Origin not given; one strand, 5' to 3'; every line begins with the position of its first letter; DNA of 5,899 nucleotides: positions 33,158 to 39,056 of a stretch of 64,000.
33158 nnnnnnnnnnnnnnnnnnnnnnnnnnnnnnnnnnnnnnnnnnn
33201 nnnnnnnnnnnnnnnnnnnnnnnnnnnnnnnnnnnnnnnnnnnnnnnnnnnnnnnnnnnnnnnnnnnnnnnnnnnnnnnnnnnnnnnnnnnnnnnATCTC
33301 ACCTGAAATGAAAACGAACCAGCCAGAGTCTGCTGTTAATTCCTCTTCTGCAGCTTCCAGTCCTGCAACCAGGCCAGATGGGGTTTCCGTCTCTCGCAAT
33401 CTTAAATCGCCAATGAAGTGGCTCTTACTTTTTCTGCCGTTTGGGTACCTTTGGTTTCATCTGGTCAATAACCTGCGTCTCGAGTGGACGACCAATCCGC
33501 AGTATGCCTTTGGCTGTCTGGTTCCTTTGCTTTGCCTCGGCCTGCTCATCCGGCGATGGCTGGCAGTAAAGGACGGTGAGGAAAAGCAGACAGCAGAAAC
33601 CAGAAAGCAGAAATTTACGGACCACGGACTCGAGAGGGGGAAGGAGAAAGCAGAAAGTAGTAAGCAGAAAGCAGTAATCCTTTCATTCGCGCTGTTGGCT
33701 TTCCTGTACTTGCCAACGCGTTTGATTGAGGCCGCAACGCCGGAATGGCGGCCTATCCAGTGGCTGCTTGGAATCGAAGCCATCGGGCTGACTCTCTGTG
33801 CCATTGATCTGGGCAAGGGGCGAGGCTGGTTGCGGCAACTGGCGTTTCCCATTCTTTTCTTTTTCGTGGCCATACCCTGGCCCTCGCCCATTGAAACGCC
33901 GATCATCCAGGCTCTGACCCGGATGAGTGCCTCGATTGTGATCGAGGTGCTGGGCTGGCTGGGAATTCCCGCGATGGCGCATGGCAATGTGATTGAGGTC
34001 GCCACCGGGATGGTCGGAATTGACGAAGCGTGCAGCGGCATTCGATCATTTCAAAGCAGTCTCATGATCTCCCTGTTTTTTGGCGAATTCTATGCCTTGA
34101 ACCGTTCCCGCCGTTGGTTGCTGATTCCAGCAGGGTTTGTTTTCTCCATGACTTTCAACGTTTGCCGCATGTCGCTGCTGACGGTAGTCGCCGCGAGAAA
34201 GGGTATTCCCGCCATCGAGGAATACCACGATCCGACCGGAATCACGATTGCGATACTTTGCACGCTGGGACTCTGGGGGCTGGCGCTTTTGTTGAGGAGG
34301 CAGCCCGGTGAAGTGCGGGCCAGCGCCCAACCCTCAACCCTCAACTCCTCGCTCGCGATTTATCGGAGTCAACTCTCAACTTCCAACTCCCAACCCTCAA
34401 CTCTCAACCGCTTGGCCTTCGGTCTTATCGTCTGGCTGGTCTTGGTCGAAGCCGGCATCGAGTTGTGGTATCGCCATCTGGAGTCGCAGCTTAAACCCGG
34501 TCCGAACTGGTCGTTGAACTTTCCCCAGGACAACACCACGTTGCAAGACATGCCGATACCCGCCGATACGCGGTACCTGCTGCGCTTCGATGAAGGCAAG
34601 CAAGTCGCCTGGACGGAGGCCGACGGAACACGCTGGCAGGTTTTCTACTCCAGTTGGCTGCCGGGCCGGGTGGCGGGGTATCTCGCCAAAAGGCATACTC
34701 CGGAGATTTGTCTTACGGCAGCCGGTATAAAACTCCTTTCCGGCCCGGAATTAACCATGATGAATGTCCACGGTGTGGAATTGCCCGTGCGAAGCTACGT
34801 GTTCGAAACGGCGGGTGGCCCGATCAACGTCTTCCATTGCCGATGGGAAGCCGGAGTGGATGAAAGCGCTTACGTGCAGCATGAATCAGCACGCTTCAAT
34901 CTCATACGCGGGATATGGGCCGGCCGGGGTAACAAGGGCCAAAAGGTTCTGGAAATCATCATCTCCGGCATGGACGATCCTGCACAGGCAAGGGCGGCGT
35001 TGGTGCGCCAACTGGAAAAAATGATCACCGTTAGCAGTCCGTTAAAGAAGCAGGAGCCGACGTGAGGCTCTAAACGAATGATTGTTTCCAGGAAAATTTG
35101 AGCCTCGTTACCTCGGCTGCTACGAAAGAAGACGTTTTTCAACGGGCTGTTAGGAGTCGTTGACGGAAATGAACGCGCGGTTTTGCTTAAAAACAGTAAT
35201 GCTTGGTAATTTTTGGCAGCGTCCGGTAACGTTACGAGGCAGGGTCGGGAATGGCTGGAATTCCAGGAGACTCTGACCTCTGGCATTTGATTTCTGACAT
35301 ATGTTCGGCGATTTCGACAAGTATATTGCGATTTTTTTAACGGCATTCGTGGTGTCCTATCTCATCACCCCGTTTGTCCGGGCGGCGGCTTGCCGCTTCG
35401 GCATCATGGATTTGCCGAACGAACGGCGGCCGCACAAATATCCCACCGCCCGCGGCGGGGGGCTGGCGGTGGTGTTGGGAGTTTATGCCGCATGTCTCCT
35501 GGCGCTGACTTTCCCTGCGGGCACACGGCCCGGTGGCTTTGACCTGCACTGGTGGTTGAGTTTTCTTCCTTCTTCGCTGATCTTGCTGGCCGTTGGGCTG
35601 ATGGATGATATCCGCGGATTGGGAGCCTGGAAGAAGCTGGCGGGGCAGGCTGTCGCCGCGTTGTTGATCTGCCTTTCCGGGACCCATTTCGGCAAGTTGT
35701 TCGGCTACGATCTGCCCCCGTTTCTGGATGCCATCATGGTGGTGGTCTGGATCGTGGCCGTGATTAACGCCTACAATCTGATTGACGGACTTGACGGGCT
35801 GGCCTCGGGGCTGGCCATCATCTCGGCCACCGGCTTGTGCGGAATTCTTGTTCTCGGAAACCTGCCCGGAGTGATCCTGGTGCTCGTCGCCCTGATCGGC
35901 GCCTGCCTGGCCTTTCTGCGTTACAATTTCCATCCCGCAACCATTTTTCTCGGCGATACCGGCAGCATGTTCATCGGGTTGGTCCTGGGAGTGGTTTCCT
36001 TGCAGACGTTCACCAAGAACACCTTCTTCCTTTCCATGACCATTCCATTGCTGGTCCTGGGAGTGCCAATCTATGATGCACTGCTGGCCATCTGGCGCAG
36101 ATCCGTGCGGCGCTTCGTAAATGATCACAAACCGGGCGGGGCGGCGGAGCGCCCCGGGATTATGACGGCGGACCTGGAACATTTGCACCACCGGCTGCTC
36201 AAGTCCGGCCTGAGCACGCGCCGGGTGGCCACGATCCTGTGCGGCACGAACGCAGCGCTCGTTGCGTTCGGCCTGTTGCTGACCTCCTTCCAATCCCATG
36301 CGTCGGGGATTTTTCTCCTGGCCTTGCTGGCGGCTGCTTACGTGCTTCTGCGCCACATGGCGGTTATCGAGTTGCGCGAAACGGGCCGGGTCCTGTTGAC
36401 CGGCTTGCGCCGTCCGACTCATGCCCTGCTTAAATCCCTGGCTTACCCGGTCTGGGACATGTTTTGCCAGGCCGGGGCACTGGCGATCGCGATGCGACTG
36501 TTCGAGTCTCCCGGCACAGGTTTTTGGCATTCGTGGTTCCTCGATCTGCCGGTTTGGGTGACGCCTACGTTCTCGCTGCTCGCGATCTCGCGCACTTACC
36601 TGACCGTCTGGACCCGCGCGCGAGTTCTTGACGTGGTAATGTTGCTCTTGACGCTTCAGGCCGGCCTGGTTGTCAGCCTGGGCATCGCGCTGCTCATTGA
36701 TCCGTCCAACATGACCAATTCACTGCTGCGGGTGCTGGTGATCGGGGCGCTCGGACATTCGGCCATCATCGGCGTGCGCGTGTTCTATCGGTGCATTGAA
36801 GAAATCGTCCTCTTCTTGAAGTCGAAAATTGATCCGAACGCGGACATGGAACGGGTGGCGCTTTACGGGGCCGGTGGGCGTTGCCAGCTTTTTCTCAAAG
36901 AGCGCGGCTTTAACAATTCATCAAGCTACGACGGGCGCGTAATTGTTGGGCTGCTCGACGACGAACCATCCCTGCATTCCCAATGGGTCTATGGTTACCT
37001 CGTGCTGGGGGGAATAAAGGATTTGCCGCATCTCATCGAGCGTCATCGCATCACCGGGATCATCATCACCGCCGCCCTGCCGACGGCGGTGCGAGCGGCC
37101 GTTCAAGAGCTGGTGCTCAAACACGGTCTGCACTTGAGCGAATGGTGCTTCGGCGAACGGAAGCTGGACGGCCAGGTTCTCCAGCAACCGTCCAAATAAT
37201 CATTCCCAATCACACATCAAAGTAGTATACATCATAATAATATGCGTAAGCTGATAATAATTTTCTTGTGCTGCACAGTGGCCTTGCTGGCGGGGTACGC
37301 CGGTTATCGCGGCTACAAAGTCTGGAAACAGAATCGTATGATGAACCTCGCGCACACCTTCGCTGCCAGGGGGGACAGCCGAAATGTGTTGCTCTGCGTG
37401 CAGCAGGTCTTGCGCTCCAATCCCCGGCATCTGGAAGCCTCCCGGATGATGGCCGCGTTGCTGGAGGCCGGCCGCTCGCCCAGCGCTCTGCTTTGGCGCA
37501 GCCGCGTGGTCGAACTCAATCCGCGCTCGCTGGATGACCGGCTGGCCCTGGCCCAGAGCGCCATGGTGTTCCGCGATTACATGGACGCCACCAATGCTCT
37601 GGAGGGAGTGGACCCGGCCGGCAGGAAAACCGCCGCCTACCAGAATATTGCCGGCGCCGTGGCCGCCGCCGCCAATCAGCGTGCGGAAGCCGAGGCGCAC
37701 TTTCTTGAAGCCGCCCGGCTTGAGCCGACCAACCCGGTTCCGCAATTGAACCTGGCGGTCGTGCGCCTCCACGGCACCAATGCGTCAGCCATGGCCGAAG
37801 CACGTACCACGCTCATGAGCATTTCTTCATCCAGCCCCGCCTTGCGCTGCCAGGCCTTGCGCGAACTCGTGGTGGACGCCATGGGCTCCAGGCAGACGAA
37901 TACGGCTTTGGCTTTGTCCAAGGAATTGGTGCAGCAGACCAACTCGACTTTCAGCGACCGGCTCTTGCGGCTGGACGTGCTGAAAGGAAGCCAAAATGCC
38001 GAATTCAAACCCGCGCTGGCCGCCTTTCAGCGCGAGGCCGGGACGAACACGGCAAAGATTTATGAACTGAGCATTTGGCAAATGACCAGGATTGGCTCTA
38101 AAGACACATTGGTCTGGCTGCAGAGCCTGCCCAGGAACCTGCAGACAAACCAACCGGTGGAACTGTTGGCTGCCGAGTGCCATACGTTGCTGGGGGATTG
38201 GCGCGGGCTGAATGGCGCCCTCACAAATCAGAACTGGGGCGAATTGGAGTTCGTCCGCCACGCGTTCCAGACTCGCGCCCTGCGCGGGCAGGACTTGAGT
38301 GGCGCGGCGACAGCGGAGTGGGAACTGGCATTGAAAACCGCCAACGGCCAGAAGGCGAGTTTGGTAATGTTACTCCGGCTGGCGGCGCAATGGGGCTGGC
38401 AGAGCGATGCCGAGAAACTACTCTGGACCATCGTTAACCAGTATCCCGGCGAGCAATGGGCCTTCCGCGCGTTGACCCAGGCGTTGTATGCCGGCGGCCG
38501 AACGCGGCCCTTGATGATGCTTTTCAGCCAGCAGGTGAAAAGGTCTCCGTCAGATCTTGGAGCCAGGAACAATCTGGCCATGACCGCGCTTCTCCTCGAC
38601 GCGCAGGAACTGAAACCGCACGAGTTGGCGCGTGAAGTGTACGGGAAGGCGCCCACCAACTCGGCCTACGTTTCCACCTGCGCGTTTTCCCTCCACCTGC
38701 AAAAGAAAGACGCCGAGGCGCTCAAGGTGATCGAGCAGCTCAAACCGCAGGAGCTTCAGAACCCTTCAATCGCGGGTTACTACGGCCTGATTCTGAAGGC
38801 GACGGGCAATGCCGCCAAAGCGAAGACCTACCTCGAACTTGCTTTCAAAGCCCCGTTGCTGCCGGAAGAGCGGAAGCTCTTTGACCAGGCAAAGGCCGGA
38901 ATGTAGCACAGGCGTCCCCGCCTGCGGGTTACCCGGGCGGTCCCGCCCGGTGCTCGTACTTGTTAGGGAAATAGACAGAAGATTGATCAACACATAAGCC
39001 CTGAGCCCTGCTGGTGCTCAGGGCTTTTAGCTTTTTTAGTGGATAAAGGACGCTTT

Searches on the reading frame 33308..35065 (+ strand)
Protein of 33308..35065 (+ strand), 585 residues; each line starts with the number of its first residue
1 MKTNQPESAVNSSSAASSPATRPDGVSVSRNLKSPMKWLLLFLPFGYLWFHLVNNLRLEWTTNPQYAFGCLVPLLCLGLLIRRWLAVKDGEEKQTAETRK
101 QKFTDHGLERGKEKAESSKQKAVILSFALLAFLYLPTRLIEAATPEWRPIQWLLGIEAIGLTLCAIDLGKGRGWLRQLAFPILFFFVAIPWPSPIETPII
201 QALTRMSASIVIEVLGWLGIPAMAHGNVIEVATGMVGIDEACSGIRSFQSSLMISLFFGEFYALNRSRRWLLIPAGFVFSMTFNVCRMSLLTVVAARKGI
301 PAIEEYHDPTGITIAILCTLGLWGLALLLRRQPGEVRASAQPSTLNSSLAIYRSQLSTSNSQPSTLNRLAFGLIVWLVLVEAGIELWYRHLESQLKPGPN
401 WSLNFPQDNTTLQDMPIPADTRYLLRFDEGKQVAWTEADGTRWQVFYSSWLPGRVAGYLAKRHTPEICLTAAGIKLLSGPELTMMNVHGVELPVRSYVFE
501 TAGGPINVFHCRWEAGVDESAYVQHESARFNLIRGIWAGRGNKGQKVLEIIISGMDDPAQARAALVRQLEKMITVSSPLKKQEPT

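Call 31: search_protein_families(library=ncbifam, proteins=[window:33308-35065:+], max_evalue=0.00001)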
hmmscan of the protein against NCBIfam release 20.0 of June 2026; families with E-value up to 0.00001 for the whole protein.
window:33308-35065:+ (585 aa): 13 families
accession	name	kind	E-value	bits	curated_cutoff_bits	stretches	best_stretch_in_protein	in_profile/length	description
TIGR04152.1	exosort_VPLPA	exception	2e-26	93.1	400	1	171-501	83-408/486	VPLPA-CTERM-specific exosortase XrtD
TIGR03109.2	exosort_XrtA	exception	7.2e-25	87.9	208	1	156-299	89-228/261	exosortase A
TIGR02602.1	8TM_EpsH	subfamily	8.6e-21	74.5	105.55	1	170-315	81-226/241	exosortase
NF038142.1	exosort_XrtW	exception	2.4e-18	65.8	425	1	171-367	106-295/494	exosortase W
NF035943.2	exosort_XrtV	exception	2.6e-16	59.7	313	1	119-328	62-265/270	exosortase V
NF033464.1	cyanoexo_CrtC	exception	5e-13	49.2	225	1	201-314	146-259/278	cyanoexosortase C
TIGR04178.1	exo_archaeo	signature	6.8e-13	48.7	23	1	237-328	2-94/97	exosortase/archaeosortase family protein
TIGR04489.1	exosort_XrtO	exception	8.9e-11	41.2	250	1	173-351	101-276/451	exosortase O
TIGR03763.1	cyanoexo_CrtA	exception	1e-08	35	150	1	155-324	90-253/260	cyanoexosortase A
TIGR04476.1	exosort_XrtN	exception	1.3e-08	34.4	200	1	180-316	94-233/406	exosortase N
TIGR03113.1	exosort_XrtB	exception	3.9e-07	30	275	1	162-304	95-238/268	exosortase B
TIGR04156.1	cyanoexo_CrtB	exception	6.5e-07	29.1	300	1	170-312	104-249/280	cyanoexosortase B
TIGR04151.1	exosort_VPDSG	exception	2.8e-06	27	300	1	125-331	95-301/306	VPDSG-CTERM-specific exosortase XrtC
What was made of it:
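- On PEP-CTERM sorting domain (TIGR02595), for the regulated proteins: An exosortase lies at 33308-35065 (call 31).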

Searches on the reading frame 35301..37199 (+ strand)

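Call 31: search_protein_families(library=ncbifam, proteins=[window:35301-37199:+], max_evalue=0.00001)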
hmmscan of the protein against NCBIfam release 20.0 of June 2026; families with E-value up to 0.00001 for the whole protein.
window:35301-37199:+ (632 aa): 5 families
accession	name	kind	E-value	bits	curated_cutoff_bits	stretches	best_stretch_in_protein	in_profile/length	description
TIGR02380.1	ECA_wecA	exception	8.4e-29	100.8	326.05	1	8-349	4-328/346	UDP-N-acetylglucosamine--undecaprenyl-phosphate N-acetylglucosaminephosphotransferase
NF053644.1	MraY_archaea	equivalog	2.6e-24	86.2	450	1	111-252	152-291/340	pseudomurein biosynthesis MraY family phospho-N-acetylmuramoyl-pentapeptide-transferase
TIGR00445.1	mraY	equivalog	3.8e-15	56.2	192.05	1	134-246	129-253/321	phospho-N-acetylmuramoyl-pentapeptide-transferase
TIGR03025.1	EPS_sugtrans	subfamily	9.9e-08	31.6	295.55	1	385-607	2-210/445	exopolysaccharide biosynthesis polyprenyl glycosylphosphotransferase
TIGR03023.1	WcaJ_sugtrans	equivalog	8.1e-06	25.4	410.75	0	407-605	25-213/453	undecaprenyl-phosphate glucose phosphotransferase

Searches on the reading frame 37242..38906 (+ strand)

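Call 31: search_protein_families(library=ncbifam, proteins=[window:37242-38906:+], max_evalue=0.00001)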
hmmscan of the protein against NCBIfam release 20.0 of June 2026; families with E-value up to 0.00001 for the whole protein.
window:37242-38906:+ (554 aa): 1 family
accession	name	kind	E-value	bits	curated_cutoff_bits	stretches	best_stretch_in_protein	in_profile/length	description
TIGR02917.1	PEP_TPR_lipo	equivalog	4.8e-17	61.1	312.2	2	52-235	521-701/899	XrtA/PEP-CTERM system TPR-repeat protein PrsT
